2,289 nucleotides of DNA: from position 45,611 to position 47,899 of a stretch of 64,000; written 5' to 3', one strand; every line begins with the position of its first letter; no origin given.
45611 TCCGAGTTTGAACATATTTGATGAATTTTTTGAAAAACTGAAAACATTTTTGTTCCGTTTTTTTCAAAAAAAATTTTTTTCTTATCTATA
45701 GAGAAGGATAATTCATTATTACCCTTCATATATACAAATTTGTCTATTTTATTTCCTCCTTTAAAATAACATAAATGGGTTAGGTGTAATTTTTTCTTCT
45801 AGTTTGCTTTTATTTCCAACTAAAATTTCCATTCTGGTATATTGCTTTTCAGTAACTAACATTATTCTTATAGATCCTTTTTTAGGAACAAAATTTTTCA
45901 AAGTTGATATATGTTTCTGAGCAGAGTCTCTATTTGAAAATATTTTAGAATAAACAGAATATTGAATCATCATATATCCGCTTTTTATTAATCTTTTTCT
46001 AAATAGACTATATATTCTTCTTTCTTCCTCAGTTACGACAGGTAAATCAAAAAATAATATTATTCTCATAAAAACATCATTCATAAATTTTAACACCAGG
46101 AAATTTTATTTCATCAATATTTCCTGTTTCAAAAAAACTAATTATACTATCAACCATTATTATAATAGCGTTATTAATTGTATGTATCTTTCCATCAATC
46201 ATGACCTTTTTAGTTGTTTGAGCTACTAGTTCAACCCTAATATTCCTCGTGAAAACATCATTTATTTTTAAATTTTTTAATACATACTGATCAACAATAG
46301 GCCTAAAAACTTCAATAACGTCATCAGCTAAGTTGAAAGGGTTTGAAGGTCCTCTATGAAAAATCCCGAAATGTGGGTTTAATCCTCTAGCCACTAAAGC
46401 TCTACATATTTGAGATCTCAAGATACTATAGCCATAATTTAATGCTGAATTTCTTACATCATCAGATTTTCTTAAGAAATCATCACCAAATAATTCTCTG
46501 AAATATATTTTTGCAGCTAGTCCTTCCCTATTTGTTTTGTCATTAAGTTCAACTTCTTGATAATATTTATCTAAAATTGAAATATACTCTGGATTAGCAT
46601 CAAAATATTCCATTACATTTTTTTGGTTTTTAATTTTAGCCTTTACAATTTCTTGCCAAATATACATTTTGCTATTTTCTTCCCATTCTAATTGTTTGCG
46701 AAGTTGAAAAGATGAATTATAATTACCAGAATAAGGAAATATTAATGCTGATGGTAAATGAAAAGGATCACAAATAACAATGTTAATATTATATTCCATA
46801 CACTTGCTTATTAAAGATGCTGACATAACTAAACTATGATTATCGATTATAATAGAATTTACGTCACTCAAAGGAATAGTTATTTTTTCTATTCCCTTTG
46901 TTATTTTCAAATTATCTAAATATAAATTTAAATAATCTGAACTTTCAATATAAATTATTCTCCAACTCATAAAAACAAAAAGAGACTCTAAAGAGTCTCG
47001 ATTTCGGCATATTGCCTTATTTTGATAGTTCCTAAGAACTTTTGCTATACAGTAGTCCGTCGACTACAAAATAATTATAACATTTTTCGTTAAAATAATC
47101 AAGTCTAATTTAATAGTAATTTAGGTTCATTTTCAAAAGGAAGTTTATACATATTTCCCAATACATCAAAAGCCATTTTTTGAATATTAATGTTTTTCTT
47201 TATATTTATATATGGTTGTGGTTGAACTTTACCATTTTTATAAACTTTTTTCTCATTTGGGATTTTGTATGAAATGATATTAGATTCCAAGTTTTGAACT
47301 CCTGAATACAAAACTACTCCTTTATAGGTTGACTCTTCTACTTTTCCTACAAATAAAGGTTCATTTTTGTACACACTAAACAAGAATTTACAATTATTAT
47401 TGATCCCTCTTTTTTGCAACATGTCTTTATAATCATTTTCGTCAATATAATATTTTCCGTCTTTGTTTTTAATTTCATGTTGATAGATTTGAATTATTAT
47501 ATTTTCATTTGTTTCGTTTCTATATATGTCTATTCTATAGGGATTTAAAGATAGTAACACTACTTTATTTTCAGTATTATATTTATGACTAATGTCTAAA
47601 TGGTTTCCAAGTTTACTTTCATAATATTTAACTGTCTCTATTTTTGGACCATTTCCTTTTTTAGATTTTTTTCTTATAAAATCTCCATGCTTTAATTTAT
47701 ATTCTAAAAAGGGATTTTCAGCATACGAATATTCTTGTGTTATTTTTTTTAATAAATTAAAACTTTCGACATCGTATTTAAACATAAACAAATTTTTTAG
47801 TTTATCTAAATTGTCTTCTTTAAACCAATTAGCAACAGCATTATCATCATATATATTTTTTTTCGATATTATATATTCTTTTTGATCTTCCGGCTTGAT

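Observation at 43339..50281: Complete type II-A CRISPR-Cas locus with a compact 1058-aa SaCas9-like Cas9, inserted between tig and rnj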

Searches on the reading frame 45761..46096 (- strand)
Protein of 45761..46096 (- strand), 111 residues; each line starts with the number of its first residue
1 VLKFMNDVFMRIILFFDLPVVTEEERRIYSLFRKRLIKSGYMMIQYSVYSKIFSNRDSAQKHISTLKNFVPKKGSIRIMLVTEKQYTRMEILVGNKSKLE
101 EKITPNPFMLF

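Call 5: search_protein_families(library=pfam, proteins=[window:45761-46096:-])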
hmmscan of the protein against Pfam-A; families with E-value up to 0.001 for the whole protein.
window:45761-46096:- (111 aa): 1 family
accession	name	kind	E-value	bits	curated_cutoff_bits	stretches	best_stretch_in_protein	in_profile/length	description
PF09827.14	CRISPR_Cas2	-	1.1e-16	61.2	23.8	1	10-89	1-74/74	CRISPR associated protein Cas2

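Call 6: search_protein_families(library=ncbifam, proteins=[window:45761-46096:-], max_evalue=0.1)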
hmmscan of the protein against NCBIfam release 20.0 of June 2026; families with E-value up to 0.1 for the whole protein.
window:45761-46096:- (111 aa): 1 family
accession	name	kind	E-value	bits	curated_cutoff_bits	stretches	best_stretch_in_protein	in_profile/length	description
TIGR01573.1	cas2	equivalog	1.9e-24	85.7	24.5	1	10-100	1-89/96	CRISPR-associated endonuclease Cas2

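Call 7: search_protein_families(library=padloc, proteins=[window:45761-46096:-], max_evalue=0.1)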
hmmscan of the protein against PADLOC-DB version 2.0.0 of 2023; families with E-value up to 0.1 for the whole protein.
window:45761-46096:- (111 aa): 15 families
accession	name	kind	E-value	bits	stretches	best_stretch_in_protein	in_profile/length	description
PDLC02068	Cas2_II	-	1.7e-42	142.3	1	3-106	16-114/137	-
PDLC01459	Cas2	-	2.8e-37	125.4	1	6-104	2-97/105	"CAS-I,CAS-II,CAS-III,CAS-IV,CAS-V,CAS-VI; acquisition_2"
PDLC02069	Cas2_II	-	6.5e-31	105.4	1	10-110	1-101/130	-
PDLC01591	Cas2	-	1.3e-29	100.5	1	10-98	1-89/101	"CAS-I,CAS-II,CAS-III,CAS-IV,CAS-V,CAS-VI; acquisition_2"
PDLC02072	Cas2_II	-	1.2e-27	93.9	1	7-76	3-72/72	-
PDLC00935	Cas2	-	5e-25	85.7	1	10-100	1-89/96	CRISPR-associated endonuclease Cas2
PDLC02071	Cas2_II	-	6.3e-25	85.1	1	16-101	2-87/97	-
PDLC01251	Cas2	-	5.7e-22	75.8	1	10-100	1-83/84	"CAS-I,CAS-II,CAS-III,CAS-IV,CAS-V,CAS-VI; acquisition_2"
PDLC02073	Cas2_II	-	9e-22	75.3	1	5-53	1-49/49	-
PDLC01649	Cas2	-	4.8e-19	66.5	1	10-86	1-70/70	"CAS-I,CAS-II,CAS-III,CAS-IV,CAS-V,CAS-VI; acquisition_2"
PDLC01748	Cas2_IIIa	-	7e-10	37.4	1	10-85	1-69/88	-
PDLC01525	Cas2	-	1.2e-07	30.3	1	10-98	1-83/90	"CAS-I,CAS-II,CAS-III,CAS-IV,CAS-V,CAS-VI; acquisition_2"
PDLC01443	Cas2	-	1.2e-05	23.7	1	22-102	10-85/86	"CAS-I,CAS-II,CAS-III,CAS-IV,CAS-V,CAS-VI; acquisition_2"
PDLC01338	Cas2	-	0.0013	17.3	1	13-95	2-74/76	"CAS-I,CAS-II,CAS-III,CAS-IV,CAS-V,CAS-VI; acquisition_2"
PDLC02075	Cas2a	-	0.023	13.1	1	10-95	1-80/85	-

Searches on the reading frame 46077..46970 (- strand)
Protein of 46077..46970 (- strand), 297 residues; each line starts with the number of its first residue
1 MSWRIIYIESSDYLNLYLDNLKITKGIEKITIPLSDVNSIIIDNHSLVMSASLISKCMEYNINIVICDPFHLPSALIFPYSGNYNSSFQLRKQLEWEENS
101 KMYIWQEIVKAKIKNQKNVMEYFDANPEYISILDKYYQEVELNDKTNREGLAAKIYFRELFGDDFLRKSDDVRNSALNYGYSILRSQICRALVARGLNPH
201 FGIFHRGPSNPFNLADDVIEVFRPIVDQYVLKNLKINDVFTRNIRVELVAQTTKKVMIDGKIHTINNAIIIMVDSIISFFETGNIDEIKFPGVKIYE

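Call 5: search_protein_families(library=pfam, proteins=[window:46077-46970:-])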
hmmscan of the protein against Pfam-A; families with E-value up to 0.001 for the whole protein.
window:46077-46970:- (297 aa): 1 family
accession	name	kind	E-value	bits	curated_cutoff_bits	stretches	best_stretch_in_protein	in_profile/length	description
PF01867.21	Cas_Cas1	-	1.8e-33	116.3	22.3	1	7-235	2-251/283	CRISPR associated protein Cas1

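Call 6: search_protein_families(library=ncbifam, proteins=[window:46077-46970:-], max_evalue=0.1)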
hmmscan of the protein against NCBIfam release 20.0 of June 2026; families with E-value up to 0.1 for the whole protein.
window:46077-46970:- (297 aa): 9 families
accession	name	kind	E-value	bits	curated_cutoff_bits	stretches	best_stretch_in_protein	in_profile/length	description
TIGR03639.1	cas1_NMENI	exception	1.4e-90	303.4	120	1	3-277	1-278/278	type II CRISPR-associated endonuclease Cas1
TIGR00287.1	cas1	equivalog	1.3e-28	100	71.7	1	14-241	11-265/327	CRISPR-associated endonuclease Cas1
TIGR04093.1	cas1_CYANO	exception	1e-19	70.7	385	1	27-245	30-267/334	type I-D CRISPR-associated endonuclease Cas1d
NF049935.1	cas4g_cas1g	exception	5.3e-17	61.5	560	1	11-239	223-473/546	CRISPR-associated endonuclease Cas4g/Cas1g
TIGR04329.1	cas1_PREFRAN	exception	1.1e-16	60.8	300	1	14-255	18-276/317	type V CRISPR-associated endonuclease Cas1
TIGR03640.1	cas1_DVULG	exception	8e-16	58.1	385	1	8-234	8-262/340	type I-C CRISPR-associated endonuclease Cas1c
TIGR03641.1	cas1_HMARI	exception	8.7e-13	48.2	304.1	1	6-259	3-275/324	type I-B CRISPR-associated endonuclease Cas1b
TIGR03983.1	cas1_MYXAN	equivalog_domain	1.1e-09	37.7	358.05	1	168-234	201-268/347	type I-MYXAN CRISPR-associated endonuclease Cas1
TIGR03638.1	cas1_ECOLI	exception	0.00098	18.4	215.6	1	168-215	167-216/269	type I-E CRISPR-associated endonuclease Cas1e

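Call 7: search_protein_families(library=padloc, proteins=[window:46077-46970:-], max_evalue=0.1)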
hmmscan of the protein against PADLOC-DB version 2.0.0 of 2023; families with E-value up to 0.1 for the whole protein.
window:46077-46970:- (297 aa): 30 families (the best 25 are shown)
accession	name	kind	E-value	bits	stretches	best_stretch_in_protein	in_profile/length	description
PDLC02061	Cas1_II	-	5.3e-104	345.8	1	1-291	30-303/335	-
PDLC01333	Cas1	-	9.9e-92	305.2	1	3-275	1-269/270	"CAS-I,CAS-II,CAS-III,CAS-IV,CAS-V,CAS-VI; acquisition_1"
PDLC00926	Cas1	-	3.8e-91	303.4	1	3-277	1-278/278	"CRISPR-associated endonuclease Cas1, subtype II/NMENI"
PDLC01741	Cas1_IIIa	-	1.7e-63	212.7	1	5-292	4-295/301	-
PDLC01248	Cas1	-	9.6e-51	171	1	6-278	3-285/289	"CAS-I,CAS-II,CAS-III,CAS-IV,CAS-V,CAS-VI; acquisition_1"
PDLC01449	Cas1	-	2.5e-47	159.5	1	3-255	1-250/285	"CAS-I,CAS-II,CAS-III,CAS-IV,CAS-V,CAS-VI; acquisition_1"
PDLC00928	Cas1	-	1.1e-40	137.6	1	5-234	2-248/315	Cas1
PDLC01608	Cas1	-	6.3e-33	112.4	1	7-236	3-245/276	"CAS-I,CAS-II,CAS-III,CAS-IV,CAS-V,CAS-VI; acquisition_1"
PDLC02062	Cas1_II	-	2.4e-30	103.9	1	14-261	13-272/317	-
PDLC01249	Cas1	-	3.1e-29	100.2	1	6-236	1-238/246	"CAS-I,CAS-II,CAS-III,CAS-IV,CAS-V,CAS-VI; acquisition_1"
PDLC00927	Cas1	-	3.5e-29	100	1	14-241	11-265/327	CRISPR-associated endonuclease Cas1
PDLC02064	Cas1a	-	9.5e-28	95.6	1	13-275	12-264/277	-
PDLC02066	Cas1b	-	2.9e-27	93.8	2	167-266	190-292/322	-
PDLC02063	Cas1_IIIb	-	1e-23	81.8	1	12-259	320-573/617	-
PDLC01747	Cas1g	-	1.2e-23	81.5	1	19-243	214-454/523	-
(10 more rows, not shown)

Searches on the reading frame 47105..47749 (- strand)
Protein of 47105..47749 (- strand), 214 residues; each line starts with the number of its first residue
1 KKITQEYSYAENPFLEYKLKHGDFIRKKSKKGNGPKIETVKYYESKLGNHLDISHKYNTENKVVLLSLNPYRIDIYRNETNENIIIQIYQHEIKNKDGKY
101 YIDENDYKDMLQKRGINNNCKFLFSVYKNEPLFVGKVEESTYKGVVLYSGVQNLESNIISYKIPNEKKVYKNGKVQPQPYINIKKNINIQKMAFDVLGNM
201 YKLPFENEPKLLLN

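Call 35: search_solved_structures(query=window:47105-47749:-, max_evalue=0.00001, show_alignments=3)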
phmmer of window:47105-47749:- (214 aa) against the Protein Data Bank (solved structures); distinct sequences matched with E-value up to 0.00001: 12.
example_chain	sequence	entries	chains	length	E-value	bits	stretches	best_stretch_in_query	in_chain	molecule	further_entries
6m0v_A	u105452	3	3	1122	1.8e-27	99.6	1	11-208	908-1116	CRISPR-associated endonuclease Cas9 1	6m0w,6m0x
6rj9_C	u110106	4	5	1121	2e-27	99.4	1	11-208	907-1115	CRISPR-associated endonuclease Cas9 1 | Streptococcus Thermophilus 1 Cas9 | Cas 9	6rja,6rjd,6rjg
8hud_A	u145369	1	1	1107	1.5e-22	83.6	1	2-206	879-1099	CRISPR-associated endonuclease Cas9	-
8zcy_A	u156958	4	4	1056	1.9e-20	76.6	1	2-212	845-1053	CRISPR-associated endonuclease Cas9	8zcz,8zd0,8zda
9mb7_A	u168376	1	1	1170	2.3e-20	76.4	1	2-212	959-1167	Ubiquitin-like protein SMT3,CRISPR-associated endonuclease Cas9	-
8ywh_A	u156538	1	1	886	5.8e-19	71.8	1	2-212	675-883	sCas9 (Compact SaCas9)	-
7el1_A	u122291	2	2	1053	6.9e-19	71.6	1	2-212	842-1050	CRISPR-associated endonuclease Cas9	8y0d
5axw_A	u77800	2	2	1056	6.9e-19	71.6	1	2-212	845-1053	CRISPR-associated endonuclease Cas9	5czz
7vw3_A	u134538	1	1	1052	7.7e-19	71.4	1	2-212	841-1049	CRISPR-associated endonuclease Cas9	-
7enr_A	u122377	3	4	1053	7.7e-19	71.4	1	2-212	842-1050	CRISPR-associated endonuclease Cas9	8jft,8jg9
7eni_A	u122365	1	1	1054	7.7e-19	71.4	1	2-212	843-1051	CRISPR-associated endonuclease Cas9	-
9mb6_A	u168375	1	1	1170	9.1e-19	71.2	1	2-212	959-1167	Ubiquitin-like protein SMT3,CRISPR-associated endonuclease Cas9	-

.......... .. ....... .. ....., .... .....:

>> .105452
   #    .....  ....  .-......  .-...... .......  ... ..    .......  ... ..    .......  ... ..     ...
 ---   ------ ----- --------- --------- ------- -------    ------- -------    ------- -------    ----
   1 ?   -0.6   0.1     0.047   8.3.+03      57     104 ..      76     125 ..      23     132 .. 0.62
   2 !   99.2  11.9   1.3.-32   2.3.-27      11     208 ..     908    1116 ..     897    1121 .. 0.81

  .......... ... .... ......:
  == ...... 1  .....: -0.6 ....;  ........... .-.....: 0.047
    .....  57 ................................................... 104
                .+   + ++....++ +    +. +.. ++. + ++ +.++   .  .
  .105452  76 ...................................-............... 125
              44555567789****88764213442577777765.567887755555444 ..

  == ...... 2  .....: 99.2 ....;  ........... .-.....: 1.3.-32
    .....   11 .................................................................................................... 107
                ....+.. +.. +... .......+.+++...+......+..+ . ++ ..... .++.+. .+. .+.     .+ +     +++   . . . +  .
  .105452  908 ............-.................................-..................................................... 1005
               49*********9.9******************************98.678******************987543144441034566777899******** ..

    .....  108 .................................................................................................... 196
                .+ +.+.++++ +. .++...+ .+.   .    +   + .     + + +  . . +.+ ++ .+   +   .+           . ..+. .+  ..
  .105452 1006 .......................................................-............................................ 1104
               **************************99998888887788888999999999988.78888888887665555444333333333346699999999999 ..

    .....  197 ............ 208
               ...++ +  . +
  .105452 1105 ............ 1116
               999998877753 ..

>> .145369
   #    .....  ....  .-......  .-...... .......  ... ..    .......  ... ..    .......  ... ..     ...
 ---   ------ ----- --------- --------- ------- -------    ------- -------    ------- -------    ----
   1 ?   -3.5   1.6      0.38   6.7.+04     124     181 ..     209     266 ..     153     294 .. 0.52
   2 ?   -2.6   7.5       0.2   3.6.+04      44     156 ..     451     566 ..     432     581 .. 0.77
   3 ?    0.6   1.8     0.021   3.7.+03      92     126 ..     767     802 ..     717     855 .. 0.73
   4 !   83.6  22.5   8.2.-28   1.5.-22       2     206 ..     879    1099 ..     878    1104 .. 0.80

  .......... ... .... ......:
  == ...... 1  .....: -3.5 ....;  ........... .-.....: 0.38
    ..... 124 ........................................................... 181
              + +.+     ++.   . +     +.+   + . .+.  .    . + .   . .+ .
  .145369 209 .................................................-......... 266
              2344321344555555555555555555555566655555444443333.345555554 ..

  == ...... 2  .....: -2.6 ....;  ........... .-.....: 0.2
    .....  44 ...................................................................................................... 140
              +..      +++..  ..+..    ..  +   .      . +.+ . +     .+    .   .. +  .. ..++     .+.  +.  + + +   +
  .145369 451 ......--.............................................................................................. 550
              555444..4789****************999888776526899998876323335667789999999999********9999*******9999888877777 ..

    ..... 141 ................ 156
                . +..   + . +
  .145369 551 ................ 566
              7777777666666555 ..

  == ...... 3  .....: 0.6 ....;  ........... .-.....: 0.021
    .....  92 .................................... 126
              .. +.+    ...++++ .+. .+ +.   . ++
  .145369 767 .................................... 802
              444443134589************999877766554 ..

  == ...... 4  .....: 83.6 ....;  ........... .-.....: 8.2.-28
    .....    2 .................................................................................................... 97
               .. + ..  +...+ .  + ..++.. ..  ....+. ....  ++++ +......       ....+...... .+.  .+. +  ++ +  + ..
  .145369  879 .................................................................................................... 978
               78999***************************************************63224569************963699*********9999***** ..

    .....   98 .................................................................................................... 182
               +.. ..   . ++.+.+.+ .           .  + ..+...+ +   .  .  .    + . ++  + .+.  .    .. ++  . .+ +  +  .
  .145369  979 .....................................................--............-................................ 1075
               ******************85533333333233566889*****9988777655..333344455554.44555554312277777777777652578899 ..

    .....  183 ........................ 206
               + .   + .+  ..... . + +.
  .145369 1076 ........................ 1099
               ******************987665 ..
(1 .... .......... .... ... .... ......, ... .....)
